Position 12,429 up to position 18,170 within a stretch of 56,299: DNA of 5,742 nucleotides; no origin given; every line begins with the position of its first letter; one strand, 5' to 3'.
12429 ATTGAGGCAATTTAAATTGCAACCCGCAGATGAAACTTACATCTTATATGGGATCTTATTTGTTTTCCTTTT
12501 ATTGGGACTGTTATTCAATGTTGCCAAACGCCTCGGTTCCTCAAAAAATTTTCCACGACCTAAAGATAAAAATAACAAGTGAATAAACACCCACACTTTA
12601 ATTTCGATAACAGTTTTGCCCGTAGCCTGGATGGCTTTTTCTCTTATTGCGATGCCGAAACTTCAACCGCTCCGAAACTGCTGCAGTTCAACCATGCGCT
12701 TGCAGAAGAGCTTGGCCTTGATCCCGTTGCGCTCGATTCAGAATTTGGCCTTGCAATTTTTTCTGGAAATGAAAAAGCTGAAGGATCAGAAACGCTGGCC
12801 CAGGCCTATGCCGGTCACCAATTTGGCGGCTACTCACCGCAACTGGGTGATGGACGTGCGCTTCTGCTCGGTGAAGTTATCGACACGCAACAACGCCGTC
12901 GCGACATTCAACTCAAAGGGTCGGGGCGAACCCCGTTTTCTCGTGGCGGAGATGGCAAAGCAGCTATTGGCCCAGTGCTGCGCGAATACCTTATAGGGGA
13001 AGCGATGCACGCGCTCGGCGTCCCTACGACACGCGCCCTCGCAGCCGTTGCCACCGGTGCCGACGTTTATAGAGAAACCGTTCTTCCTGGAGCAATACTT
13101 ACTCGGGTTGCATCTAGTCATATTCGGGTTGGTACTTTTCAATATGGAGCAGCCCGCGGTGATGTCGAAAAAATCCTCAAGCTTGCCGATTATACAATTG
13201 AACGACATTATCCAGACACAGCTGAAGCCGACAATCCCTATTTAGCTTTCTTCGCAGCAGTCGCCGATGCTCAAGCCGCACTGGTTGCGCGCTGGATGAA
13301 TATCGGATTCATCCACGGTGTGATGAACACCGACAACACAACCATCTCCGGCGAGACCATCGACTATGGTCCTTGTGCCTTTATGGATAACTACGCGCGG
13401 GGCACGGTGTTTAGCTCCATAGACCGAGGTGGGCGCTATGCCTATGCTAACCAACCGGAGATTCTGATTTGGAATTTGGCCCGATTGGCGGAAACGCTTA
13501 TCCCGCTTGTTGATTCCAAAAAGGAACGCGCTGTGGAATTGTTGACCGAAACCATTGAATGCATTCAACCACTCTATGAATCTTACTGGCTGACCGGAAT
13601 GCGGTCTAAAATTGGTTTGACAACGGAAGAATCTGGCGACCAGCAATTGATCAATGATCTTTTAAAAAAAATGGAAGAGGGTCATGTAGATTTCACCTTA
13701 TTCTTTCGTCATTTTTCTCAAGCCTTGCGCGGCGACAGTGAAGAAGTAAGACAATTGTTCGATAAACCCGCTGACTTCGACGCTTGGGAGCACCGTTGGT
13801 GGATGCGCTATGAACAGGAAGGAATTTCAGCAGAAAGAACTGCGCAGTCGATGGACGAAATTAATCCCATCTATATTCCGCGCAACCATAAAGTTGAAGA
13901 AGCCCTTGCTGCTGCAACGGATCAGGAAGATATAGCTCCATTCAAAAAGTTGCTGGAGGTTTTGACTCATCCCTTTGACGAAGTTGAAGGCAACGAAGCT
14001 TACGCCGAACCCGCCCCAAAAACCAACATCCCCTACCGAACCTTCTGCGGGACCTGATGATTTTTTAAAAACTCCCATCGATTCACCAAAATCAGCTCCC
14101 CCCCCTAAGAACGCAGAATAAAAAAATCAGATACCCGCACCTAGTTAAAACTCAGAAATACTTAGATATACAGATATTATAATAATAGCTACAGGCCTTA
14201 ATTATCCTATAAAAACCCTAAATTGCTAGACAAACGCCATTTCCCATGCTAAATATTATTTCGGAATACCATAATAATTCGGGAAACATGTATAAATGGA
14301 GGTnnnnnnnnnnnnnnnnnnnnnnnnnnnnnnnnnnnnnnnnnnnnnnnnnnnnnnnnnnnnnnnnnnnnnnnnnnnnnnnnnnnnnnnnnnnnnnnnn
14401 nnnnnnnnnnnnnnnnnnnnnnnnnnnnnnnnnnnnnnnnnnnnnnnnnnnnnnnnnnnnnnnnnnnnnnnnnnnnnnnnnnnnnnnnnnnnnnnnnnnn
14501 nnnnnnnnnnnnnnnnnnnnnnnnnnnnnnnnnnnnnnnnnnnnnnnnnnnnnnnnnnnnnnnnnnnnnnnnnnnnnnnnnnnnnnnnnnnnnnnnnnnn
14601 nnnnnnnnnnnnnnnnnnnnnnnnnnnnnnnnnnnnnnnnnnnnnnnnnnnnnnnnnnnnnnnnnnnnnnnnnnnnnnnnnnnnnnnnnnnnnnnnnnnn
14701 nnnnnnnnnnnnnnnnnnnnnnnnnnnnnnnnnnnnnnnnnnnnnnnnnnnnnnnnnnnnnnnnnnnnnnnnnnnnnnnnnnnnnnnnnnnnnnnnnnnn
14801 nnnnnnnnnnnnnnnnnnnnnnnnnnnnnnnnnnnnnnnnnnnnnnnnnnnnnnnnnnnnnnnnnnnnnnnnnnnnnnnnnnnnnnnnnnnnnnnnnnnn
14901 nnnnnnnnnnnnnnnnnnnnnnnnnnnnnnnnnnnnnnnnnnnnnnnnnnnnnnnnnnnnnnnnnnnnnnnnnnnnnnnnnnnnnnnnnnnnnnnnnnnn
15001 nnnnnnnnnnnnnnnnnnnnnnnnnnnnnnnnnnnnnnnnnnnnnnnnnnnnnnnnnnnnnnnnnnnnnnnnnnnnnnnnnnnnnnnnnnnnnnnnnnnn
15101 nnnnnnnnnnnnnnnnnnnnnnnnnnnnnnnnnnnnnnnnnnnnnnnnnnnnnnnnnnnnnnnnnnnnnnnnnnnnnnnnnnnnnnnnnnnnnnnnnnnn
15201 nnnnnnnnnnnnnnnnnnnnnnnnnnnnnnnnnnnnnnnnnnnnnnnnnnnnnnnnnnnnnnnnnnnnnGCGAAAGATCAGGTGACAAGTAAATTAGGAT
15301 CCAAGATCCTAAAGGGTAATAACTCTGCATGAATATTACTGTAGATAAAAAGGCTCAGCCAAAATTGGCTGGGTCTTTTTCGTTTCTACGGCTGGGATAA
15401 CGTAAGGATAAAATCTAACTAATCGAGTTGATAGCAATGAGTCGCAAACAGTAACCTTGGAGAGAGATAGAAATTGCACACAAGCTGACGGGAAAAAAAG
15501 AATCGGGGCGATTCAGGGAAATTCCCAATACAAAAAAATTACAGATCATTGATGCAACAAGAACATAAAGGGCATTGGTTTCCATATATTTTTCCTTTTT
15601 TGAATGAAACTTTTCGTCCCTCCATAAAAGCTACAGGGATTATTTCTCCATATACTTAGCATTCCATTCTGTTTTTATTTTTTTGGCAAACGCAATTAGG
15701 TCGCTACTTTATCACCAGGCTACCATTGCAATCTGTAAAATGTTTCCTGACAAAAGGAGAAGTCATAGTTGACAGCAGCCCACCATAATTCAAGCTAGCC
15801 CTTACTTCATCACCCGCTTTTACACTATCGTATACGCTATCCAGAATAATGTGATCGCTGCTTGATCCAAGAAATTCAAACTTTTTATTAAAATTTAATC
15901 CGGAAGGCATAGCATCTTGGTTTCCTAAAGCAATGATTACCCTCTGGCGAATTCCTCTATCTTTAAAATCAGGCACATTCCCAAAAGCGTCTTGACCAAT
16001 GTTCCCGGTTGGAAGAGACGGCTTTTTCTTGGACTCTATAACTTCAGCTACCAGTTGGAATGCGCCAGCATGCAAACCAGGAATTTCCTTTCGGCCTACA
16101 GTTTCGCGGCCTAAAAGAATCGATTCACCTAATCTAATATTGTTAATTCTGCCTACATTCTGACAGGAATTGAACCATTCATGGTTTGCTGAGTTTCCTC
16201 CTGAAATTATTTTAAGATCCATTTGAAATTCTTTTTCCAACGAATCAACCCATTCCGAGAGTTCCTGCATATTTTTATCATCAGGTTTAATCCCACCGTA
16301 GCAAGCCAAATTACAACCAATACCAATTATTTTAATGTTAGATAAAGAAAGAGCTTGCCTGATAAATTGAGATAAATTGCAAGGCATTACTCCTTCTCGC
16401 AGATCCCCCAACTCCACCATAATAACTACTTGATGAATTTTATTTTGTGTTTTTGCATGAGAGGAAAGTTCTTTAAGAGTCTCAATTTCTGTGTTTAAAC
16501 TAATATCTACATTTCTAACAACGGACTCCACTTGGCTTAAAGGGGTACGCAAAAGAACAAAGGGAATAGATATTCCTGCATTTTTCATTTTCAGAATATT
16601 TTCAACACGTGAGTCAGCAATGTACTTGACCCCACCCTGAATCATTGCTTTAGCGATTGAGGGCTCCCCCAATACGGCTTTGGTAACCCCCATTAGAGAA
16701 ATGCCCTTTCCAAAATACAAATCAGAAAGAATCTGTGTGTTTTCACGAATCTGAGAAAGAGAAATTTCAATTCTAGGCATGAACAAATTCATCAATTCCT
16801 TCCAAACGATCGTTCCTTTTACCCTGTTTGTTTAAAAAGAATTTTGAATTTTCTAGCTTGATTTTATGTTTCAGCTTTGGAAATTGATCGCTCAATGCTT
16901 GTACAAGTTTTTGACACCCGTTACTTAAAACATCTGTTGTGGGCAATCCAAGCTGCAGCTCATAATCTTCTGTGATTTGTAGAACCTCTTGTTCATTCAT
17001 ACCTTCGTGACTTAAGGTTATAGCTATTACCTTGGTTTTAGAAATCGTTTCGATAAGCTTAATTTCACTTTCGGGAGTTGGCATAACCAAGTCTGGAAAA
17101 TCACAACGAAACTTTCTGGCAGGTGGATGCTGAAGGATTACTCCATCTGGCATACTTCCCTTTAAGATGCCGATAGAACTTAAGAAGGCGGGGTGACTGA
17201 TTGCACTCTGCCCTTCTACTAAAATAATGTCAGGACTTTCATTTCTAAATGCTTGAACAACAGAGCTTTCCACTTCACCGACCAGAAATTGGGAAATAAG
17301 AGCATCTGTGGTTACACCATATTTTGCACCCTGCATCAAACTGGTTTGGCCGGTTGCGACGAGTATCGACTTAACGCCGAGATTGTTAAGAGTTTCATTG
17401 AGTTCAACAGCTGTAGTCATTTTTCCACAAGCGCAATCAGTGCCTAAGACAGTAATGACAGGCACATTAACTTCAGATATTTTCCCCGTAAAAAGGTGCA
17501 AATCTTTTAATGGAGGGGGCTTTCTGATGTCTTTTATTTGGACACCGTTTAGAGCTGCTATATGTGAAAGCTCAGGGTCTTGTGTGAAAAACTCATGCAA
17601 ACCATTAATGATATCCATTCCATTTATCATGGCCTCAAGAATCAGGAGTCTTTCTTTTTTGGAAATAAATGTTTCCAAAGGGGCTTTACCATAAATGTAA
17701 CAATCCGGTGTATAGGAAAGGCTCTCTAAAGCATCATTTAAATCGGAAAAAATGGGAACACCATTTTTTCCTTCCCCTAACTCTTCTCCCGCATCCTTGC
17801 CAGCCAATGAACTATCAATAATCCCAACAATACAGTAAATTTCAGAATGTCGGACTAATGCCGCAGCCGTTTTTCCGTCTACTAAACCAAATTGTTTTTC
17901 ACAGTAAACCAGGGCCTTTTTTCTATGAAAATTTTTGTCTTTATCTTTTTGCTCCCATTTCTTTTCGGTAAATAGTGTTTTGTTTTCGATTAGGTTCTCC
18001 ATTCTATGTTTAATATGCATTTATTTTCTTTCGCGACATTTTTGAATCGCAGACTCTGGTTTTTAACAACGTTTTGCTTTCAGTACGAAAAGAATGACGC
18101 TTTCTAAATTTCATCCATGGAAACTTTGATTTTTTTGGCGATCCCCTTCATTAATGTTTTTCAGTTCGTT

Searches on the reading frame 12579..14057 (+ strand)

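Call 55: search_protein_families(library=pfam, proteins=[window:12579-14057:+], max_evalue=0.000001)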
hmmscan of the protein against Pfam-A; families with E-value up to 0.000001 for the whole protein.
window:12579-14057:+ (492 aa): 1 family
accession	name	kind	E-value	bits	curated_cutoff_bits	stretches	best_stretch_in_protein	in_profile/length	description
PF02696.19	SelO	-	1.4e-116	390.5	22.8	1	8-461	6-464/466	Protein adenylyltransferase SelO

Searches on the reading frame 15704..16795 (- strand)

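Call 56: search_protein_families(library=pfam, proteins=[window:15704-16795:-], max_evalue=0.000001)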
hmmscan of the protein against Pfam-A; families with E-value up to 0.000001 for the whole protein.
window:15704-16795:- (363 aa): 1 family
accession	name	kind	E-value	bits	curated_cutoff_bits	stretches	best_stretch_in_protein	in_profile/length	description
PF01168.26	Ala_racemase_N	-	1.2e-23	84.4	24.1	1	11-225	1-214/220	Alanine racemase, N-terminal domain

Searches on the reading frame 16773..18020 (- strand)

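Call 56: search_protein_families(library=pfam, proteins=[window:16773-18020:-], max_evalue=0.000001)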
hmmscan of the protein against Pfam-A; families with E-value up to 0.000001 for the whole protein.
window:16773-18020:- (415 aa): 2 families
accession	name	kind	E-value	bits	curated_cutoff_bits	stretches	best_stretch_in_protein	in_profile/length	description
PF07755.17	DUF1611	-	1.2e-64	217.9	25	1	176-373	2-201/201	Domain of unknown function (DUF1611_C) P-loop domain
PF17396.8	DUF1611_N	-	1.6e-20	73.7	22.6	1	71-168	2-95/95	Domain of unknown function (DUF1611_N) Rossmann-like domain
